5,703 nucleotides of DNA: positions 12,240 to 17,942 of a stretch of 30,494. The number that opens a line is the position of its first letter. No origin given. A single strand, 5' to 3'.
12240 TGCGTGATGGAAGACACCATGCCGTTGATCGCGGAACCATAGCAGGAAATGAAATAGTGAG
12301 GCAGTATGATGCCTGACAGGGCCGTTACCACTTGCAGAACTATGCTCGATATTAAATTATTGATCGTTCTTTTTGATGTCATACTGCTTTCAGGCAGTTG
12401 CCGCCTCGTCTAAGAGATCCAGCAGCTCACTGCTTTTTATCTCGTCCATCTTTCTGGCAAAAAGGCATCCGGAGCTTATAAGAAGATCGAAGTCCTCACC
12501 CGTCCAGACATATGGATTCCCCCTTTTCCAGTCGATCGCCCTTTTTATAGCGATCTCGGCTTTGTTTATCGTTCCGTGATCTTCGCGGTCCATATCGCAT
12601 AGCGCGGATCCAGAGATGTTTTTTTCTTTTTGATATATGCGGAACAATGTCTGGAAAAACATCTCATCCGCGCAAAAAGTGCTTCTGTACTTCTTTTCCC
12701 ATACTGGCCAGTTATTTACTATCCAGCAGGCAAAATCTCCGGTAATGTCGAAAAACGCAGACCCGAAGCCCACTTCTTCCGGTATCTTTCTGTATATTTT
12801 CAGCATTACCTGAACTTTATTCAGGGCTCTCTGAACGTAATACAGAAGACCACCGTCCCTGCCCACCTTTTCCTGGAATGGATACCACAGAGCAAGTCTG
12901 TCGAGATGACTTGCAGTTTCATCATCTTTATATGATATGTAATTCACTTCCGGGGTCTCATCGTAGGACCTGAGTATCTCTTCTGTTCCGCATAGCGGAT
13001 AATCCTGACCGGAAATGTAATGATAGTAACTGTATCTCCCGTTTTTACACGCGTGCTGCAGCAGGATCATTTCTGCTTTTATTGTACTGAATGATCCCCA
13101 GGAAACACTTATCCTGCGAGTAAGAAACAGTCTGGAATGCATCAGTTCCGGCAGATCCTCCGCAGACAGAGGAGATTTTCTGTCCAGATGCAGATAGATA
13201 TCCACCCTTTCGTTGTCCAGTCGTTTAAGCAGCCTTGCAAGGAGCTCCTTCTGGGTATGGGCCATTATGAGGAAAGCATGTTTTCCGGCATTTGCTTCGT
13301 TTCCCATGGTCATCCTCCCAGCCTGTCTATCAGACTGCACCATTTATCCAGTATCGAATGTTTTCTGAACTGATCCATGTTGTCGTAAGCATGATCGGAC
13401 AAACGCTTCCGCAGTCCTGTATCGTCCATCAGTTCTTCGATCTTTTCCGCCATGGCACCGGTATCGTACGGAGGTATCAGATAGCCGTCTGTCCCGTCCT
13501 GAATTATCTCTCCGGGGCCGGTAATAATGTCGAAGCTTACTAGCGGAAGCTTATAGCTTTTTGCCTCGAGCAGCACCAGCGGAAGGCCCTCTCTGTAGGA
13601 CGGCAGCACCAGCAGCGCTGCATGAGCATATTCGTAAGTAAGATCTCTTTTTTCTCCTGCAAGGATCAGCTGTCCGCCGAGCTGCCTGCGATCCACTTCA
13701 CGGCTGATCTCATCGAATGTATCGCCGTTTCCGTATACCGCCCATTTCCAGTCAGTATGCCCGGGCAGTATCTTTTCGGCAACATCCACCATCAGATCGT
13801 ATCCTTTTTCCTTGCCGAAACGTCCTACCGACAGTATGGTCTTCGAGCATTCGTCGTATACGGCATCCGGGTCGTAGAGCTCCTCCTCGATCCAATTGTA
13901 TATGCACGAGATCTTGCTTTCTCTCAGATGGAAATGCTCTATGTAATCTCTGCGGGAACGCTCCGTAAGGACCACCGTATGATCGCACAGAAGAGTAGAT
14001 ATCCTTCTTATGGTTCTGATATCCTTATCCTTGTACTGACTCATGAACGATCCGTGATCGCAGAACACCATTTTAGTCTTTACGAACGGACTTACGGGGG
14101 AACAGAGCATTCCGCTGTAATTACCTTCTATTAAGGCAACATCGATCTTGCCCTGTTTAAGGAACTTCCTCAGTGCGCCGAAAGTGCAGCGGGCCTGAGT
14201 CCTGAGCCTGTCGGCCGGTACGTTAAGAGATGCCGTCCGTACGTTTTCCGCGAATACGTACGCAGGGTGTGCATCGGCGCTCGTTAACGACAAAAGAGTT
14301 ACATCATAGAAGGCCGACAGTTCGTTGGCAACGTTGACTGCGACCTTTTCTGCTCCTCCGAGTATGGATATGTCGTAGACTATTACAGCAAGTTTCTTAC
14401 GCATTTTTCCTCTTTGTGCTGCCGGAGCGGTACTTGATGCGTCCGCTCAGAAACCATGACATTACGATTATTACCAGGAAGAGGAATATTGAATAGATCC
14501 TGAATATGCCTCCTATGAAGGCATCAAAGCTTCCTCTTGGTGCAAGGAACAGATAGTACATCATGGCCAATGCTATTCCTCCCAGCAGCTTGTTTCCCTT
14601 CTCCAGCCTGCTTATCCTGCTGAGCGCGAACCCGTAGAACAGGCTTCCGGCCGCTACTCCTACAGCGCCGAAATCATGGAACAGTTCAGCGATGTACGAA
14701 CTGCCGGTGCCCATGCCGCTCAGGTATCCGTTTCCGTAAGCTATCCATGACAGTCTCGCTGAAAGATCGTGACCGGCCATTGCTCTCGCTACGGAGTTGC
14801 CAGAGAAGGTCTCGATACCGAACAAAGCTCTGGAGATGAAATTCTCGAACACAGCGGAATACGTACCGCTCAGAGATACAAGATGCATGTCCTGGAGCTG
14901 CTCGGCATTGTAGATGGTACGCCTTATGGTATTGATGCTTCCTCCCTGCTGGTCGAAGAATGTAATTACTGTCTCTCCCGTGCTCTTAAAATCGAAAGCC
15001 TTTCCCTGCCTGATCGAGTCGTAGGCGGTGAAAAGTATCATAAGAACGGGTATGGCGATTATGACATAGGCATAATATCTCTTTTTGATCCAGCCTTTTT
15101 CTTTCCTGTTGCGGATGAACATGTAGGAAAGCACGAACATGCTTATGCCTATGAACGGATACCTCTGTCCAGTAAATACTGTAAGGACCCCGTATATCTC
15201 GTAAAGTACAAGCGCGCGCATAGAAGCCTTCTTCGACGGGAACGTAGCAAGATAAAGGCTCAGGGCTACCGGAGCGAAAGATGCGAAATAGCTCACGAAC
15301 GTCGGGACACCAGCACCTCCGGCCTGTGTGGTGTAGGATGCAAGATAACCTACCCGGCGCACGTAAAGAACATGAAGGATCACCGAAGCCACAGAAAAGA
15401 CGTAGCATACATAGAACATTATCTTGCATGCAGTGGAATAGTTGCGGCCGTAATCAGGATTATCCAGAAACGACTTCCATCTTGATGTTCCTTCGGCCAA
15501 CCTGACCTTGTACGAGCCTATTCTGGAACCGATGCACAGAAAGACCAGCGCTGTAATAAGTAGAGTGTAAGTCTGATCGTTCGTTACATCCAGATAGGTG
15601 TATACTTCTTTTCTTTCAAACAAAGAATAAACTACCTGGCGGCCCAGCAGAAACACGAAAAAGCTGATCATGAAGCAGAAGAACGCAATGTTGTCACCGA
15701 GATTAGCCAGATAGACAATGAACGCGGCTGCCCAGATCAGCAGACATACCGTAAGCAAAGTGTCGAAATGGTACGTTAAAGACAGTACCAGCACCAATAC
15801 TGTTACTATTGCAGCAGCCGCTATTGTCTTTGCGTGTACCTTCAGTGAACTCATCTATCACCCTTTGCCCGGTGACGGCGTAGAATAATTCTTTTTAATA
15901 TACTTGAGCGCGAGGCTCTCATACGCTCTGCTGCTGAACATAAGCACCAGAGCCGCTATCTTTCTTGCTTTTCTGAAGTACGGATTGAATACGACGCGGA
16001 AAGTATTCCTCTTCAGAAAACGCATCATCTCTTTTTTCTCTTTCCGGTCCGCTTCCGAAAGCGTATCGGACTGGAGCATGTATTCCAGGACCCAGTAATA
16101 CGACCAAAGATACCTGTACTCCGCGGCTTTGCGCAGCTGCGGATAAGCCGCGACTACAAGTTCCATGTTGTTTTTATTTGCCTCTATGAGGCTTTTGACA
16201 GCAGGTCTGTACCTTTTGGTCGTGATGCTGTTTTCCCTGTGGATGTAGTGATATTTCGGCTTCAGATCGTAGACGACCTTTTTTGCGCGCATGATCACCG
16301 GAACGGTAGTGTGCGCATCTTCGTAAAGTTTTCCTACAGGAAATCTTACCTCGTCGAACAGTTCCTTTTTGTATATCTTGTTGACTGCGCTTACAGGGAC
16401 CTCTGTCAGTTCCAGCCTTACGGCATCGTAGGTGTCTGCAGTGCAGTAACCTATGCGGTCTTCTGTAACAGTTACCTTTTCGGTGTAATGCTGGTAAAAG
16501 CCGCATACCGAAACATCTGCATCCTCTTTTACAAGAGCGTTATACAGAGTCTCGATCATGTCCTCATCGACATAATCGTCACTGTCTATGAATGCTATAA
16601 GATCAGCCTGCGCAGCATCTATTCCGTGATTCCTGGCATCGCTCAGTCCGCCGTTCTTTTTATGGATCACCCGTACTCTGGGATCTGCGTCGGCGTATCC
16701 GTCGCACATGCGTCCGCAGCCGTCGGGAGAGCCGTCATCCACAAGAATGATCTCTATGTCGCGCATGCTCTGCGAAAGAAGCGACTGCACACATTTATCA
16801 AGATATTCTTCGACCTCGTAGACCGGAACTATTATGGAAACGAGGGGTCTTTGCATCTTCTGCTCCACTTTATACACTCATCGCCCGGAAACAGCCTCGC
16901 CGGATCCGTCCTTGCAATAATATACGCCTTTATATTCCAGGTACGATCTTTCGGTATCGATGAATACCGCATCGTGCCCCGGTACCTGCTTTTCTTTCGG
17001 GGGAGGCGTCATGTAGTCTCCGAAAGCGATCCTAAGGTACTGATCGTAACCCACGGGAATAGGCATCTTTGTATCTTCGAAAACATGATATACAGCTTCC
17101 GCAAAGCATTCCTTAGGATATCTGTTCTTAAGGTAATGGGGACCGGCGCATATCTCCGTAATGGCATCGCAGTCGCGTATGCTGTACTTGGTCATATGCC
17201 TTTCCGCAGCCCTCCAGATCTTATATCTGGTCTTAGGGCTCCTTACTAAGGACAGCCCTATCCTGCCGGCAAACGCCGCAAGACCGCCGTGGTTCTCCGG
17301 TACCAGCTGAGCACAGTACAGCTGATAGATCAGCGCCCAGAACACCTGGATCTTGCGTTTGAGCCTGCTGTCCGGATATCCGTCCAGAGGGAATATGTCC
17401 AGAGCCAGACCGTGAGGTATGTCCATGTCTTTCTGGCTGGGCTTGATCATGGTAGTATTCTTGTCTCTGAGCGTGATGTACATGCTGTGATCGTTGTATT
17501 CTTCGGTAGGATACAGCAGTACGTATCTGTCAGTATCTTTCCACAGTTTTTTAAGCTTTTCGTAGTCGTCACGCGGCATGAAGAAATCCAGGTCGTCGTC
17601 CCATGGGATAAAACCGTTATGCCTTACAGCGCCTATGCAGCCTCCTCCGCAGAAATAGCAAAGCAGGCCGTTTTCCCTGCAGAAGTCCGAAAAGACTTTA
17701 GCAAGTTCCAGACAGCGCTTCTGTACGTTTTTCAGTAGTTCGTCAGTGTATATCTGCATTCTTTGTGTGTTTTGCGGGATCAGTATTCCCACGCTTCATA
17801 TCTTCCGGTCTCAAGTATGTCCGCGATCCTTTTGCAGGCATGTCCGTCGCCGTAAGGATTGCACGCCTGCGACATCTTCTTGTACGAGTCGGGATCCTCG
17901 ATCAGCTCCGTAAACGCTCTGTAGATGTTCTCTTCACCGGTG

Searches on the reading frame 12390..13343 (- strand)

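Call 4: search_protein_families(library=pfam, proteins=[window:12390-13343:-])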
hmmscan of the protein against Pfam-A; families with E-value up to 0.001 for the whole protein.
window:12390-13343:- (317 aa): 1 family
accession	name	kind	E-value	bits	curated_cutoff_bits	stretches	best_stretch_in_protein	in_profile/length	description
PF02485.27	Branch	-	9.8e-17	61.8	23.4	1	23-274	2-228/250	Core-2/I-Branching enzyme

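Call 67: search_protein_families(library=ncbifam, proteins=[window:12390-13343:-], max_evalue=0.00001)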
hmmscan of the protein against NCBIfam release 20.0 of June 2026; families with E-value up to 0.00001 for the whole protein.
window:12390-13343:- (317 aa): 0 families

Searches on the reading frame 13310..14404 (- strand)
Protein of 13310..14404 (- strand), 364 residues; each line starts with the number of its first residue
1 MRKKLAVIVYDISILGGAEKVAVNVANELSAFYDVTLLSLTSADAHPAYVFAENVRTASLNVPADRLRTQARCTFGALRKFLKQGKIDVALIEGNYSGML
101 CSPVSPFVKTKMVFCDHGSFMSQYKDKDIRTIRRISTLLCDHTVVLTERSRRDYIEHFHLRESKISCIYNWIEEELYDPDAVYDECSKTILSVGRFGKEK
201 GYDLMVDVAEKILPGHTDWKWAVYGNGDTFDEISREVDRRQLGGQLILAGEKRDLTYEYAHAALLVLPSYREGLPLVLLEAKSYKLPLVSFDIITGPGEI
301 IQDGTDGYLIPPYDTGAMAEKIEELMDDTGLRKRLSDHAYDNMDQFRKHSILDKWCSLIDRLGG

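Call 4: search_protein_families(library=pfam, proteins=[window:13310-14404:-])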
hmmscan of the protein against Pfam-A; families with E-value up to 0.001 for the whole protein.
window:13310-14404:- (364 aa): 5 families
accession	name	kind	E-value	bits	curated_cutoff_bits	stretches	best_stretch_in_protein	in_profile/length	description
PF00534.26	Glycos_transf_1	-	8.5e-35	120.2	26.4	1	185-340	13-170/172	Glycosyl transferases group 1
PF13692.12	Glyco_trans_1_4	-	9.1e-29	101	27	1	188-328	2-142/142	Glycosyl transferases group 1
PF13439.12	Glyco_transf_4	-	9e-16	58.8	28.5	1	16-175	2-169/170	Glycosyltransferase Family 4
PF13579.12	Glyco_trans_4_4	-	1.1e-07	32.8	29.7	1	16-171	1-158/158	Glycosyl transferase 4-like domain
PF20706.3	GT4-conflict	-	0.00033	20.2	26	1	184-289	194-309/385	Family 4 Glycosyltransferase in conflict systems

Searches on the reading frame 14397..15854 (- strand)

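Call 4: search_protein_families(library=pfam, proteins=[window:14397-15854:-])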
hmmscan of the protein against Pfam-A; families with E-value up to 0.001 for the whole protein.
window:14397-15854:- (485 aa): 1 family
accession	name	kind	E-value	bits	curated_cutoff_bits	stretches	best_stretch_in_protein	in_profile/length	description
PF14296.11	O-ag_pol_Wzy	-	4.8e-84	283.1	26.6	1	16-466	8-461/468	O-antigen polysaccharide polymerase Wzy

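Call 67: search_protein_families(library=ncbifam, proteins=[window:14397-15854:-], max_evalue=0.00001)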
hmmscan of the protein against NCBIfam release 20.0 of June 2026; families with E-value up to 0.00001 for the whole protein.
window:14397-15854:- (485 aa): 1 family
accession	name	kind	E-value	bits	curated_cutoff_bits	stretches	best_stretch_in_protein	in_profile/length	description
TIGR04370.1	glyco_rpt_poly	subfamily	6.5e-25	87.9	40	1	50-453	3-390/396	oligosaccharide repeat unit polymerase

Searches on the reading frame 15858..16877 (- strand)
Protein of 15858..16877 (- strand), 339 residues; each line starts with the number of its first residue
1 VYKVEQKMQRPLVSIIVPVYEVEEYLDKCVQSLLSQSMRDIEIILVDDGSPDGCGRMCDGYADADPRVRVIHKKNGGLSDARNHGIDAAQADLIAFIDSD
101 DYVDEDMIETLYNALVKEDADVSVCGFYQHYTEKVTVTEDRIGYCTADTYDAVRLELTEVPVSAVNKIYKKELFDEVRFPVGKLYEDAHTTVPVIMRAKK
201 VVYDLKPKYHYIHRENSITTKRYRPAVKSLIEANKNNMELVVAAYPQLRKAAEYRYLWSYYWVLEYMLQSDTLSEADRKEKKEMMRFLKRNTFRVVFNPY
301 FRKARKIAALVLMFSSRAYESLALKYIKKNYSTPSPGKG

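Call 4: search_protein_families(library=pfam, proteins=[window:15858-16877:-])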
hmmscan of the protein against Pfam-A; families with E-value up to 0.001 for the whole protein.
window:15858-16877:- (339 aa): 3 families
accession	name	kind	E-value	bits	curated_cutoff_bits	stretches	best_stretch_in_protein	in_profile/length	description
PF00535.33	Glycos_transf_2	-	3.9e-39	134.7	23.3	1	14-176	1-166/168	Glycosyl transferase family 2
PF13641.12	Glyco_tranf_2_3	-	1.5e-12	48.5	27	1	13-138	3-132/230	Glycosyltransferase like family 2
PF10111.15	Glyco_tranf_2_2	-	5.9e-11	42.8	27.3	1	14-113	1-104/276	Glycosyltransferase like family 2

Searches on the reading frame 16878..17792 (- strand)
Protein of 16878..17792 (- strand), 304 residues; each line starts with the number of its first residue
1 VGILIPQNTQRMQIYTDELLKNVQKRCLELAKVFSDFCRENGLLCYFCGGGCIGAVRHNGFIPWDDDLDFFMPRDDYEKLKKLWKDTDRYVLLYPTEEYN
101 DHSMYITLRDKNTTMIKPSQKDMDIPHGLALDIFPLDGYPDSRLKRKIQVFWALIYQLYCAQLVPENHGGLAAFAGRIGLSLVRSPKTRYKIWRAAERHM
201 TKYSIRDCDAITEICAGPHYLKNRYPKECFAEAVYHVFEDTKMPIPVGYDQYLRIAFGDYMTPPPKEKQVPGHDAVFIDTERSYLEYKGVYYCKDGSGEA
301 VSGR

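Call 3: search_protein_families(library=pfam, proteins=[window:16878-17792:-])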
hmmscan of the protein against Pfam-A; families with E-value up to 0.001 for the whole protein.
window:16878-17792:- (304 aa): 1 family
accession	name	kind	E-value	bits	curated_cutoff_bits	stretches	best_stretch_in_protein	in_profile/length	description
PF04991.19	LicD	-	2.4e-49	168.9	22.6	1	38-258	1-227/227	LicD family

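Call 5: search_protein_families(library=ncbifam, proteins=[window:16878-17792:-], max_evalue=0.00001)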
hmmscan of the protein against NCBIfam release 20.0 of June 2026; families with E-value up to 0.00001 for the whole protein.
window:16878-17792:- (304 aa): 1 family
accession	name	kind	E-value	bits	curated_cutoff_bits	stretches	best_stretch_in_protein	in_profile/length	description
NF045866.1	GGPL_Ptran_Mf1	equivalog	2.3e-14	54.1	225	1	24-86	2-64/240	diacylglycerol cholinephosphotransferase Mf1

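Call 66: search_solved_structures(query=window:16878-17792:-, max_evalue=0.001)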
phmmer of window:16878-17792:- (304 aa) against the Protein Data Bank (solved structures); distinct sequences matched with E-value up to 0.001: 0.
